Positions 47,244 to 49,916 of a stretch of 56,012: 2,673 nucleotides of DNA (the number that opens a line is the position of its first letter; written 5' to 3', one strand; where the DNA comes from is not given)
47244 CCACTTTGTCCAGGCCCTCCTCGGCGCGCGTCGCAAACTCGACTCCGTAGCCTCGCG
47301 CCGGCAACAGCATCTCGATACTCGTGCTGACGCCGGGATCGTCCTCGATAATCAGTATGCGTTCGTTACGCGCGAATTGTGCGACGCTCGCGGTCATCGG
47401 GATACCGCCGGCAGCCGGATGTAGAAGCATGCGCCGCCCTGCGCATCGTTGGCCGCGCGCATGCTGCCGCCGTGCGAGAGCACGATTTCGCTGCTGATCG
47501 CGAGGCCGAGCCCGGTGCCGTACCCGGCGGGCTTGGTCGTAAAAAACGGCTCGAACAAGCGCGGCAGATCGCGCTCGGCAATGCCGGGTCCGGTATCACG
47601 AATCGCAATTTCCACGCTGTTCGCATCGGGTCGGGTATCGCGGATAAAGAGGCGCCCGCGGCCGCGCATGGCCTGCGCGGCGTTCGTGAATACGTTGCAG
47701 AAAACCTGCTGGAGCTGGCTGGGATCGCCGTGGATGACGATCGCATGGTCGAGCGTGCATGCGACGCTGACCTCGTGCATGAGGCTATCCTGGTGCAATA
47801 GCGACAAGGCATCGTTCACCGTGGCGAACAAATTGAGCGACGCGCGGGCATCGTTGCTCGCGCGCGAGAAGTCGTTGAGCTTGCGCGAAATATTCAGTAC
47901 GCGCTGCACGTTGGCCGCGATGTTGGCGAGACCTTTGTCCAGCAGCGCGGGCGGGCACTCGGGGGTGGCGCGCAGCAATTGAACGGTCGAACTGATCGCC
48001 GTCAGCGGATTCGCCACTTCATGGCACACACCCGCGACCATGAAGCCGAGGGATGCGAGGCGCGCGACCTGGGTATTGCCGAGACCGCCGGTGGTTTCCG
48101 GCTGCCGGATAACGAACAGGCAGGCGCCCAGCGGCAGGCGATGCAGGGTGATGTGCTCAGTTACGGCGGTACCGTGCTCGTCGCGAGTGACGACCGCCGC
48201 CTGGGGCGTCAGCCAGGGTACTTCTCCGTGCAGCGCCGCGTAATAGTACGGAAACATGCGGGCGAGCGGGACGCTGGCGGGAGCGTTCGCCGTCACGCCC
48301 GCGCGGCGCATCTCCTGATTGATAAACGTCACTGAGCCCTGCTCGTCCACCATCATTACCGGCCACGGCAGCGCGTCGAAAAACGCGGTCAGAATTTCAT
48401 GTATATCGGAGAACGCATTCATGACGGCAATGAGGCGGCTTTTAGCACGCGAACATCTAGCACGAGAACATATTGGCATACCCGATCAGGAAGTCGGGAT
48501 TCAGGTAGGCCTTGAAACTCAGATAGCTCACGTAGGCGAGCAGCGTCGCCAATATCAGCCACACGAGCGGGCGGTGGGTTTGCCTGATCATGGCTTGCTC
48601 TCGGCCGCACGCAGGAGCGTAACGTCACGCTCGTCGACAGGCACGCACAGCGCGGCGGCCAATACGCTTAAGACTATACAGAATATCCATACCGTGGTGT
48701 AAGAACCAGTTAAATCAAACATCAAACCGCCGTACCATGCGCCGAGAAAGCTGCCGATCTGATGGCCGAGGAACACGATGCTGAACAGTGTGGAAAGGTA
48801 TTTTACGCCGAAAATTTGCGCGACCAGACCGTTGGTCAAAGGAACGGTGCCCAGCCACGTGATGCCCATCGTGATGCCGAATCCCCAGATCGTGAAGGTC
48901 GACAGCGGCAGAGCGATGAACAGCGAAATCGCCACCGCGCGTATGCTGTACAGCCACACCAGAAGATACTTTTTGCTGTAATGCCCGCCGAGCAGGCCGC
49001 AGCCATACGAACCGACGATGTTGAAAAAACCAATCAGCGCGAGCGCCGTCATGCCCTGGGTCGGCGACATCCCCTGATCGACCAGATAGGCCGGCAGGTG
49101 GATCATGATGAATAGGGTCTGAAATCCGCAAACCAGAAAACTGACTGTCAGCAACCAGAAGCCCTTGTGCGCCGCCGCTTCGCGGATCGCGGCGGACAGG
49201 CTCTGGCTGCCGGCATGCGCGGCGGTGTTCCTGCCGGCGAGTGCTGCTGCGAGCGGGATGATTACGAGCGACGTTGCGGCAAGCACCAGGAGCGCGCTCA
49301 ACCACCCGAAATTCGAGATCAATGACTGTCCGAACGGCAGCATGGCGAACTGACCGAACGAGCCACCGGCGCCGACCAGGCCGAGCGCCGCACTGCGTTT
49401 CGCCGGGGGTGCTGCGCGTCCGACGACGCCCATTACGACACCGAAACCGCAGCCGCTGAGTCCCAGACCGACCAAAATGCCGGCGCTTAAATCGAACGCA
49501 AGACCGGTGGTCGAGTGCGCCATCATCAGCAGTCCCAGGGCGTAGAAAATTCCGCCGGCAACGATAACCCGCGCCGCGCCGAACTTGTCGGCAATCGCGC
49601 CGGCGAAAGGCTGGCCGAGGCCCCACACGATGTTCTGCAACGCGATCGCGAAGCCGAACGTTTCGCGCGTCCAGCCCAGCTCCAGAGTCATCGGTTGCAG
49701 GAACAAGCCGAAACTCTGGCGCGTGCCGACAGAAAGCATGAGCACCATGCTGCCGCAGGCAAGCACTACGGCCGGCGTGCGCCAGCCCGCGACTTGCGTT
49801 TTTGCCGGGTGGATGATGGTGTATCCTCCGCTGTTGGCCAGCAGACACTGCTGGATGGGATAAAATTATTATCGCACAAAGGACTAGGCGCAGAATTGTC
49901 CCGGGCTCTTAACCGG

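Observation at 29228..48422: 19-kb sigma-54-controlled island: Rieske oxygenase, ABC importer, THF-C1 enzymes and sulfite handling; a candidate C1-organosulfonate (methanesulfonate-like) catabolic system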

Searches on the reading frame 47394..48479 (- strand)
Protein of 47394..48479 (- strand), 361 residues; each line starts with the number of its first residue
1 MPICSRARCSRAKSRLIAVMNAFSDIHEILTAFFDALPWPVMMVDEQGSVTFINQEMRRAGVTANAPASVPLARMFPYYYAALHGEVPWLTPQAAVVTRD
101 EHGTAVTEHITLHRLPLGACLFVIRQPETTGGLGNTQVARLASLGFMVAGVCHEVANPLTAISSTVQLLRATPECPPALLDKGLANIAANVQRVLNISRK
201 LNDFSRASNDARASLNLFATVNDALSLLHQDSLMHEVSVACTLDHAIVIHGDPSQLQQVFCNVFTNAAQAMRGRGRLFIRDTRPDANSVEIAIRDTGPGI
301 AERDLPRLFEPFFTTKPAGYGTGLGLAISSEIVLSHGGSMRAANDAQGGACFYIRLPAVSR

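Call 4: search_protein_families(library=pfam, proteins=[window:47394-48479:-])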
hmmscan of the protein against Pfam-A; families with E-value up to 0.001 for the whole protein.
window:47394-48479:- (361 aa): 2 families
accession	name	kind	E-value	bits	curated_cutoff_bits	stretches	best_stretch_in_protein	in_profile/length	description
PF02518.31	HATPase_c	-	2.9e-24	86.1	26.4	1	251-358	1-109/111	Histidine kinase-, DNA gyrase B-, and HSP90-like ATPase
PF00512.31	HisKA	-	1.7e-09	38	26.9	1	145-208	3-64/66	His Kinase A (phospho-acceptor) domain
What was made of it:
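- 47394..48479 (-): Cytoplasmic histidine kinase (probable start 48422) with a weak PAS-like N-terminus. HisKA and HATPase_c domains (call 4).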

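Call 6: search_protein_families(library=ncbifam, proteins=[window:47394-48479:-], max_evalue=0.00001)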
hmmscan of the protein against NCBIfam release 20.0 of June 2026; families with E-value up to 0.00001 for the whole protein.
window:47394-48479:- (361 aa): 73 families (the best 25 are shown)
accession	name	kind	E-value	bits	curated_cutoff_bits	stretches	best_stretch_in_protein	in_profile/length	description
NF008468.0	PRK11360.1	equivalog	2.9e-56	191.1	646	1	137-359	389-609/616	two-component system sensor histidine kinase AtoS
NF038348.1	T2SS_HK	subfamily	2.3e-42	145.2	450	1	191-357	408-572/574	histidine kinase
NF007688.0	PRK10364.1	equivalog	9.2e-41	140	479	1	140-358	236-451/460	two-component system sensor histidine kinase ZraS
NF010411.0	PRK13837.1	equivalog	6.5e-35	120.4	647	1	139-360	445-677/828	two-component system VirA-like sensor kinase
NF041777.1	sens_FixL_Rhizob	equivalog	4.5e-34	117.9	850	1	137-359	255-482/485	sensor protein FixL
NF052574.1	HisKinEspCMyxo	equivalog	9.9e-34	116.6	1200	1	139-359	412-638/785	serine histidine kinase EspC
NF047497.1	HK_LIC_12097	equivalog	2.1e-33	115.5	500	1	137-357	143-365/367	LIC_12097 family sensor histidine kinase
NF046044.1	PnpS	equivalog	6.3e-31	107.8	400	1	148-357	174-390/390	two-component system histidine kinase PnpS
NF052573.1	HisKinEspAMyxo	equivalog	6.2e-30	103.9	1400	1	139-359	379-612/755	serine histidine kinase EspA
TIGR02966.1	phoR_proteo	equivalog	4.9e-29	101.4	334.2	1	30-355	8-332/333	phosphate regulon sensor histidine kinase PhoR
NF046026.1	HisKinCckACaul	equivalog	7.4e-29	100.3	1000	1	136-359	294-533/678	cell cycle histidine kinase CckA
NF040750.1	tetrathio_HK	equivalog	4.3e-25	88.2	750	1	137-346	331-542/555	tetrathionate respiration histidine kinase TtrS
NF046020.1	HisKinCckABruc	equivalog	4.3e-25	87.7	1000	1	137-358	473-707/868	cell cycle histidine kinase CckA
NF047794.1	HisKinPtgB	equivalog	1.8e-24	86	1000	1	137-353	435-650/656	two-component system sensor histidine kinase PgtB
NF008312.0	PRK11100.1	equivalog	4.4e-24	85.1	356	1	148-358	260-474/477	two-component system sensor histidine kinase CreC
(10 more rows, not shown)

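Call 64: search_protein_families(library=pfam, proteins=[window:47394-48422:-], max_evalue=1)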
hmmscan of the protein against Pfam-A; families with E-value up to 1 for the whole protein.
window:47394-48422:- (342 aa): 6 families
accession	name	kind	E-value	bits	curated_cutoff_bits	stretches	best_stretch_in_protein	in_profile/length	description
PF02518.31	HATPase_c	-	2.6e-24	86.2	26.4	1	232-339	1-109/111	Histidine kinase-, DNA gyrase B-, and HSP90-like ATPase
PF00512.31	HisKA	-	1.7e-09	38.1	26.9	1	126-189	3-64/66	His Kinase A (phospho-acceptor) domain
PF08448.16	PAS_4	-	0.002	18.8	23.1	1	15-89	1-79/110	PAS fold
PF00989.32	PAS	-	0.097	13.1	22.6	1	13-40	5-32/113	PAS fold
PF13581.12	HATPase_c_2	-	0.17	12.3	27.4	1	245-314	40-109/127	Histidine kinase-like ATPase domain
PF14501.12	HATPase_c_5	-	0.25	11.7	22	1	236-326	5-91/102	GHKL domain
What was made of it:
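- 47394..48479 (-): PAS_4 E=0.002, below cutoff (call 64).
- Checked: The kinase's PAS domain is sub-threshold (PAS_4 E=0.002, 18.8 bits, cutoff 23.1; call 64).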

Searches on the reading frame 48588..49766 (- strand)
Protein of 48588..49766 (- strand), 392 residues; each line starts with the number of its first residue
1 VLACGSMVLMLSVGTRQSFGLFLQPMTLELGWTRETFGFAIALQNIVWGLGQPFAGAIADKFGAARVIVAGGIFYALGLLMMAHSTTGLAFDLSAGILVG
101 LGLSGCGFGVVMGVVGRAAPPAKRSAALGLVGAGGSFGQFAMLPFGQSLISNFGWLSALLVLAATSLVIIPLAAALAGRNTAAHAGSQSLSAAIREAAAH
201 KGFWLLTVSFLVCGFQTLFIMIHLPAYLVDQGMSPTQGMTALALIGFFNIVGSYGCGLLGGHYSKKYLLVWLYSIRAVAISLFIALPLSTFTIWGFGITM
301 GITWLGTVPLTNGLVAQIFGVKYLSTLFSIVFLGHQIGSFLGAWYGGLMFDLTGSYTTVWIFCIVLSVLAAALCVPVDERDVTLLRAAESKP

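Call 48: search_protein_families(library=pfam, proteins=[window:48588-49766:-], max_evalue=0.00001)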
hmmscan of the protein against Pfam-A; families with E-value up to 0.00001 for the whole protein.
window:48588-49766:- (392 aa): 1 family
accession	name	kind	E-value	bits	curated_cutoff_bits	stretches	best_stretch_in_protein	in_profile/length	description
PF07690.21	MFS_1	-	6.3e-38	131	33.4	2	8-316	4-320/347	Major Facilitator Superfamily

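Call 88: search_protein_families(library=ncbifam, proteins=[window:48588-49766:-], max_evalue=0.00001)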
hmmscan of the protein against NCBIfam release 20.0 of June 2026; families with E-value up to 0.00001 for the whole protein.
window:48588-49766:- (392 aa): 9 families
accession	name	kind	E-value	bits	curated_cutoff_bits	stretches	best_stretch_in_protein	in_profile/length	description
NF049980.1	SfMCT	equivalog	6.1e-34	117.3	320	1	3-366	5-378/378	L-lactate MFS transporter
TIGR00890.1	2A0111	subfamily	1.1e-21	77.2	374.85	1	2-373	5-377/377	oxalate/formate antiport family MFS transporter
TIGR04259.1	oxa_formateAnti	equivalog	7e-15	54.8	335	1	2-375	5-389/405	oxalate/formate MFS antiporter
NF038246.1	bile_salt_MFS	equivalog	7.4e-14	51.4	400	1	21-373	27-399/408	conjugated bile salt MFS transporter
TIGR00892.1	2A0113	subfamily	2e-10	40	586.1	1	46-166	65-183/455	monocarboxylate transporter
TIGR00895.1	2A0115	subfamily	2.2e-09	36.8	418.55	0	24-173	41-188/398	aromatic acid/H+ symport family MFS transporter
NF033733.1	MFS_ArsK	equivalog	3.1e-08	32.8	400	1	18-272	22-280/388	arsenite efflux MFS transporter ArsK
TIGR00880.1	2_A_01_02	superfamily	3.2e-07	30.6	131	0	46-169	12-130/141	multidrug resistance protein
NF008650.1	PRK11646.1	equivalog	5.1e-06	25.7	469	1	26-102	37-112/400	multidrug efflux MFS transporter MdtH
